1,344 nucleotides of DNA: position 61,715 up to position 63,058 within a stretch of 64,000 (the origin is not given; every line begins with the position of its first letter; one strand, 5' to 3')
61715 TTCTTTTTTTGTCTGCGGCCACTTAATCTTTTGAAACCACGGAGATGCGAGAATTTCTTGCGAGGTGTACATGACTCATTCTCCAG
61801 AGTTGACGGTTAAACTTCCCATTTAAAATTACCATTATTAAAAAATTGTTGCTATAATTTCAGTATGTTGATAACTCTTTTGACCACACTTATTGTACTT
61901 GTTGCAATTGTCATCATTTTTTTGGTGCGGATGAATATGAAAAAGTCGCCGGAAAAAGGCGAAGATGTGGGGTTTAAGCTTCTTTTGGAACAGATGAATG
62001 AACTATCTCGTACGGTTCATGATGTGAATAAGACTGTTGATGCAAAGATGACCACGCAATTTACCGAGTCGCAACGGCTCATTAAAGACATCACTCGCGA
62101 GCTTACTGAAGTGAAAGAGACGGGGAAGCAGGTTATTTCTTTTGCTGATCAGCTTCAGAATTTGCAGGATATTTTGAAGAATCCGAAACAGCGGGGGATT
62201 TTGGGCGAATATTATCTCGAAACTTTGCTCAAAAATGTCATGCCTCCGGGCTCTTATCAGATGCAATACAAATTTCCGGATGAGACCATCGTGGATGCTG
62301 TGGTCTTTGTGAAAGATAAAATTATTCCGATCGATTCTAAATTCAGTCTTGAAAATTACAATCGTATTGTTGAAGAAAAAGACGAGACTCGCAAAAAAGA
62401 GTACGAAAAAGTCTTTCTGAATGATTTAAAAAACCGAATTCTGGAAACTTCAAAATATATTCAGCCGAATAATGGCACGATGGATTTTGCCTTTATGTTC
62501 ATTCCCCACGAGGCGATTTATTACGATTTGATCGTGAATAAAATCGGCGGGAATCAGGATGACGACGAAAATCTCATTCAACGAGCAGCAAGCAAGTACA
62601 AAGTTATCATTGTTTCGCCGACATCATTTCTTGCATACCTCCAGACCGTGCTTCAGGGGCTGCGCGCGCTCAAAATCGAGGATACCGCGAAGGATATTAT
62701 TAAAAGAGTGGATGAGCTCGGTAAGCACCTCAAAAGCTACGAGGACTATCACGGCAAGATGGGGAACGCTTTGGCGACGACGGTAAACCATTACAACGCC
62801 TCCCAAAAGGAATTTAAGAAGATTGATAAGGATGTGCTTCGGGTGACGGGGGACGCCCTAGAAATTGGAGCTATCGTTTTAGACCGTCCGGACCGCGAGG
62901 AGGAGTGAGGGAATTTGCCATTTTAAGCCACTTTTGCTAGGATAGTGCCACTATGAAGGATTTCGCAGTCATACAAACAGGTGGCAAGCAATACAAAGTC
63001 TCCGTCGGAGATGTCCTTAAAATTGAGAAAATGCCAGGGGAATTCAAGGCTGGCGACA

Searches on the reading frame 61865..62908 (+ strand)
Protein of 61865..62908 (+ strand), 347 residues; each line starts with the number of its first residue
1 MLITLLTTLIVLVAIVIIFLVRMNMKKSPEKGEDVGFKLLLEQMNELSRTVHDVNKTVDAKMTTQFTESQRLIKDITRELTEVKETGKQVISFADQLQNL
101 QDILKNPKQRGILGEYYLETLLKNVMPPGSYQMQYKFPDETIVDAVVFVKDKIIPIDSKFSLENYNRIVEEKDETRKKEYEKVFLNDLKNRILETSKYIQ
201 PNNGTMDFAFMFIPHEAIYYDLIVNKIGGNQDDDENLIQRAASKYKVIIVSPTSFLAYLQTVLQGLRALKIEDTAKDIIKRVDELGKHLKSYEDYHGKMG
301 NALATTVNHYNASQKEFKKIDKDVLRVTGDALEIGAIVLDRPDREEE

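Call 10: search_protein_families(library=pfam, proteins=[window:61865-62908:+], max_evalue=0.001)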
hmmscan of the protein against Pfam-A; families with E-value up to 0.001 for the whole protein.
window:61865-62908:+ (347 aa): 2 families
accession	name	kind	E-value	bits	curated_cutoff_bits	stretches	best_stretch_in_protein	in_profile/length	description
PF02646.22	RmuC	-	5.3e-51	173.9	26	1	43-318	2-271/291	RmuC family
PF07889.17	DUF1664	-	0.00091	19.7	34.6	0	270-326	56-112/124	Protein of unknown function (DUF1664)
